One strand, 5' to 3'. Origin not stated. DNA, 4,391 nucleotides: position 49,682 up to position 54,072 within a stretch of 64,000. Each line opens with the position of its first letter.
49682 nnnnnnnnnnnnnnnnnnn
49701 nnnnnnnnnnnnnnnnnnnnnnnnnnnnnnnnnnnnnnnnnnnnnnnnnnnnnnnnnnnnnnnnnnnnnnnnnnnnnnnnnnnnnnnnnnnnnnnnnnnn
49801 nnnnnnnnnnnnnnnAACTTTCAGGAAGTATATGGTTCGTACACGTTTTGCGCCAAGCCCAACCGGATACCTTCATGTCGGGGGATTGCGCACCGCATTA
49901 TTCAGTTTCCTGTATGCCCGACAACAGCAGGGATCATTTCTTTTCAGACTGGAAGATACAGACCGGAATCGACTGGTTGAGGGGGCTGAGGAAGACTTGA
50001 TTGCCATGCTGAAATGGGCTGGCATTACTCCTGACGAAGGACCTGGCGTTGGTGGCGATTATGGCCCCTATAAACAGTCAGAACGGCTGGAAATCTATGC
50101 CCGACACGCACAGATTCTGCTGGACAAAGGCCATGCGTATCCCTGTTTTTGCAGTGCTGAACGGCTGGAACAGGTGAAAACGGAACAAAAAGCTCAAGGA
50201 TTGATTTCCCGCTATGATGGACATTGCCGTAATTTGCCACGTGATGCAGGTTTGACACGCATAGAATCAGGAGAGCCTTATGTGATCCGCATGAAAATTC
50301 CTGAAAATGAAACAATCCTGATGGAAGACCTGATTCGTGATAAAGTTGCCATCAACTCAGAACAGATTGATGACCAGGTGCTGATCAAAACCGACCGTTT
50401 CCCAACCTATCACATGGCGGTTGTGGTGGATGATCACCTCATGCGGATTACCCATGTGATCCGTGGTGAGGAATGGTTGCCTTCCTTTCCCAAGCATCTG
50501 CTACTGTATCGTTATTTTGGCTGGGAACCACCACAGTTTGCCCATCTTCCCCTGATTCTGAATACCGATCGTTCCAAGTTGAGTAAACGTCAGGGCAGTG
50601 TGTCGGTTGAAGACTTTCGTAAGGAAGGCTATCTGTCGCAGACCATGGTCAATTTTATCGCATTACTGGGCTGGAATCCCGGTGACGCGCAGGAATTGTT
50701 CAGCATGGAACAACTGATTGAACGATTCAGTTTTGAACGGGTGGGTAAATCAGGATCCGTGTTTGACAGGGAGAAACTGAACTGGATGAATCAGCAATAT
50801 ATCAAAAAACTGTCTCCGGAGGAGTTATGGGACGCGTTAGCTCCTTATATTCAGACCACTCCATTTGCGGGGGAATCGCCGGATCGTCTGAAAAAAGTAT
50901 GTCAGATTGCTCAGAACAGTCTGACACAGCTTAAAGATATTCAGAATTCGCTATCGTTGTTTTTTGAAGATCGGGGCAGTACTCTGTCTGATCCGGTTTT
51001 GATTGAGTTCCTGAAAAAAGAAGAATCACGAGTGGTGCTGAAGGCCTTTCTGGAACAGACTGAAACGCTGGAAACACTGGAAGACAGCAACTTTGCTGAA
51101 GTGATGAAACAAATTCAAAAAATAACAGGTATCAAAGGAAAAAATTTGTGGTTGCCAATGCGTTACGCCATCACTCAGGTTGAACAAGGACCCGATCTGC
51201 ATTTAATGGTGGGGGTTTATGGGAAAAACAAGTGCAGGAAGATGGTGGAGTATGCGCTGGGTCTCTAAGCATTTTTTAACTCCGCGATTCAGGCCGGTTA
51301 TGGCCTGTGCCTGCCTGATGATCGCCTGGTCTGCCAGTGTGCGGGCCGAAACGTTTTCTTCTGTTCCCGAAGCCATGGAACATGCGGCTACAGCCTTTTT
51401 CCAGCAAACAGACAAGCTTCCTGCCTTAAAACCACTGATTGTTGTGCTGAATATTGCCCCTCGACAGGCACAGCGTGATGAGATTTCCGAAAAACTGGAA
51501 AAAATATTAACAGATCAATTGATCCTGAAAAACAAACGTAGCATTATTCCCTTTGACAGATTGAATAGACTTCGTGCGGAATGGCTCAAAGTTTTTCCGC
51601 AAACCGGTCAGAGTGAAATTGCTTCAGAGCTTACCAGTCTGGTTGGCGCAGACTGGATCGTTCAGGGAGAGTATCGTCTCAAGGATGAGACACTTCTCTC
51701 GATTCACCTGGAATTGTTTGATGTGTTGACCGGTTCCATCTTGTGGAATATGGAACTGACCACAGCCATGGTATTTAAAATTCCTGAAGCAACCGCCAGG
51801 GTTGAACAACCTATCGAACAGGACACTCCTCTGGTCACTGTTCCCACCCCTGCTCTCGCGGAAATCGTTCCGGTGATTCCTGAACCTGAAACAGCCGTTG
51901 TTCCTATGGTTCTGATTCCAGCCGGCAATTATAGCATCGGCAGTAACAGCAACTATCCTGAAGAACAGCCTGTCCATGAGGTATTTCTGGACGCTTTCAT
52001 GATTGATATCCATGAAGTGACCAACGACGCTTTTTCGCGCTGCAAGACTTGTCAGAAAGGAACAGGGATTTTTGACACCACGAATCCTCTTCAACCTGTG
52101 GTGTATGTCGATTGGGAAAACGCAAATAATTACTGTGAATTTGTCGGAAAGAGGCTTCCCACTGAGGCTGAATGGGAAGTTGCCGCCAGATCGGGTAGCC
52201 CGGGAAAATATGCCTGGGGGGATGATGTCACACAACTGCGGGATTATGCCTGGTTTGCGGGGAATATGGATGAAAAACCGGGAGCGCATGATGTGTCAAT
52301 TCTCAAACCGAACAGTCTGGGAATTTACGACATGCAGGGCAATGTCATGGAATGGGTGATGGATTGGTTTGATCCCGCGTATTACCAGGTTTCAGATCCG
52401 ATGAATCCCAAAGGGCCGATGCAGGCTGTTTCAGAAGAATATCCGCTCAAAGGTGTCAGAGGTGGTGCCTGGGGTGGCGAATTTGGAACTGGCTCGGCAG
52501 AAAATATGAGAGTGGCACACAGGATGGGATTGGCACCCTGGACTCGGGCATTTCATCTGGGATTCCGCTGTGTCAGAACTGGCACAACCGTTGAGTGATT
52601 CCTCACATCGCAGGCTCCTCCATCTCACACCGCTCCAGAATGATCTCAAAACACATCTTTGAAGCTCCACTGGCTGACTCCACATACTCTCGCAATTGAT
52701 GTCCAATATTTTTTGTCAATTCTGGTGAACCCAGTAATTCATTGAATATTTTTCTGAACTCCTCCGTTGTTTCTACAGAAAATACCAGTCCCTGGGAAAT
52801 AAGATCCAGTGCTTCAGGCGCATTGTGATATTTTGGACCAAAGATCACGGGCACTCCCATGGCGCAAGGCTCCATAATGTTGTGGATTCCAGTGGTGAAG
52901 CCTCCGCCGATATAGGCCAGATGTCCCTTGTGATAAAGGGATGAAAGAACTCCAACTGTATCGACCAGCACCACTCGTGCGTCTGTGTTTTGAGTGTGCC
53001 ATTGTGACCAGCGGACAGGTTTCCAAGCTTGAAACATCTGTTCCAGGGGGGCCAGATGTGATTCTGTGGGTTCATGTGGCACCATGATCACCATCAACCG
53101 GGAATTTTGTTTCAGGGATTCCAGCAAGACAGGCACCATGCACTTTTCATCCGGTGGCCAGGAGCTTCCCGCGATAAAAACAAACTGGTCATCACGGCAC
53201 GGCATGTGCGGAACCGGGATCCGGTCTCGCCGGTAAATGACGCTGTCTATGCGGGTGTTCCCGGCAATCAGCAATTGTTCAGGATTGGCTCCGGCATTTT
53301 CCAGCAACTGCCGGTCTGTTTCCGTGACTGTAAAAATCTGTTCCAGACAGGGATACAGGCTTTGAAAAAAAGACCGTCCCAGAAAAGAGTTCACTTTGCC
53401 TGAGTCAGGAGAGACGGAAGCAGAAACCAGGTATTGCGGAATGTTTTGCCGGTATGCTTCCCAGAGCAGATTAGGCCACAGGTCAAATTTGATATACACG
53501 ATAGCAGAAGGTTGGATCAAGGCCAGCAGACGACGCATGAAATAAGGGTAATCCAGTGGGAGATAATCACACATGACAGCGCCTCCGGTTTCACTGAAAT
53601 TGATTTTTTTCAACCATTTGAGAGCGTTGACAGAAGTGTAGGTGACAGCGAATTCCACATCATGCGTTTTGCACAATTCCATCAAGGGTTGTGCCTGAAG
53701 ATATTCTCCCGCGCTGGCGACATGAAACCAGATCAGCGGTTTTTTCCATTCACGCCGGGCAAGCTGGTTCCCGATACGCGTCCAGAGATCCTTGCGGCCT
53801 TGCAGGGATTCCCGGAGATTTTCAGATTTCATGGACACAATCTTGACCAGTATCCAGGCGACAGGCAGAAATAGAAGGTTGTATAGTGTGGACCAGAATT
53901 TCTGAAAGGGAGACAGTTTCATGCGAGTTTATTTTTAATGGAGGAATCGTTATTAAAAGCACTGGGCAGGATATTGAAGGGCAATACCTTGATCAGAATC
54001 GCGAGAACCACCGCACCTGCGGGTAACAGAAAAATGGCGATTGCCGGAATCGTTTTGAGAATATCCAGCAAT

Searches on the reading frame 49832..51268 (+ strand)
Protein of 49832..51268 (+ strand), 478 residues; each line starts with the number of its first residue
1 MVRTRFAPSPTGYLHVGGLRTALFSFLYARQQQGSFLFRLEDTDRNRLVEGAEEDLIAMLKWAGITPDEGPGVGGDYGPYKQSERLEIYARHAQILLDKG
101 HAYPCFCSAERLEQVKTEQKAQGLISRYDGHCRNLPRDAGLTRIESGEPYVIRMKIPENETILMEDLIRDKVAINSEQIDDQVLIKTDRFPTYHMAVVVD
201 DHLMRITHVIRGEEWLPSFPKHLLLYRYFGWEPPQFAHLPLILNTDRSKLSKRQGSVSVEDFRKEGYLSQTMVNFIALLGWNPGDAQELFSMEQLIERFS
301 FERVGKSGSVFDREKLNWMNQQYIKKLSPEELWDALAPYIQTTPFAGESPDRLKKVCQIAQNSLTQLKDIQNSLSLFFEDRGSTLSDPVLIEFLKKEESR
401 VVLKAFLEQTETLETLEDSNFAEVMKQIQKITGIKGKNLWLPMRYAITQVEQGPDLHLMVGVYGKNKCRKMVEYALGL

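Call 56: search_protein_families(library=pfam, proteins=[window:49832-51268:+], max_evalue=0.00001)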
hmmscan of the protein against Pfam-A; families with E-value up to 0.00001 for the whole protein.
window:49832-51268:+ (478 aa): 2 families
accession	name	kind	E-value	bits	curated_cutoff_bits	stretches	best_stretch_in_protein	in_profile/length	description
PF00749.27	tRNA-synt_1c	-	1.1e-108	363.3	23.4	1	1-318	1-314/314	tRNA synthetases class I (E and Q), catalytic domain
PF19269.4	Anticodon_2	-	1.4e-16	61.6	23.6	1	338-473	8-138/141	Anticodon binding domain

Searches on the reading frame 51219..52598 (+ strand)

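Call 56: search_protein_families(library=pfam, proteins=[window:51219-52598:+], max_evalue=0.00001)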
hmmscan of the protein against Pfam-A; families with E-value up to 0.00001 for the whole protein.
window:51219-52598:+ (459 aa): 1 family
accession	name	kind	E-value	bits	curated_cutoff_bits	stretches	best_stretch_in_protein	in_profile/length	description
PF03781.23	FGE-sulfatase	-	4e-49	168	23.3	1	230-453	5-255/255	Sulfatase-modifying factor enzyme 1-like domain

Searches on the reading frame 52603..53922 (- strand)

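Call 56: search_protein_families(library=pfam, proteins=[window:52603-53922:-], max_evalue=0.00001)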
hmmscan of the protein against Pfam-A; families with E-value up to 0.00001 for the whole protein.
window:52603-53922:- (439 aa): 1 family
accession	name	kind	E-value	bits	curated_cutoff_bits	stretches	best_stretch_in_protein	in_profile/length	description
PF04413.22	Glycos_transf_N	-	1.9e-37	129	23.9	1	55-226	12-178/179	3-Deoxy-D-manno-octulosonic-acid transferase (kdotransferase)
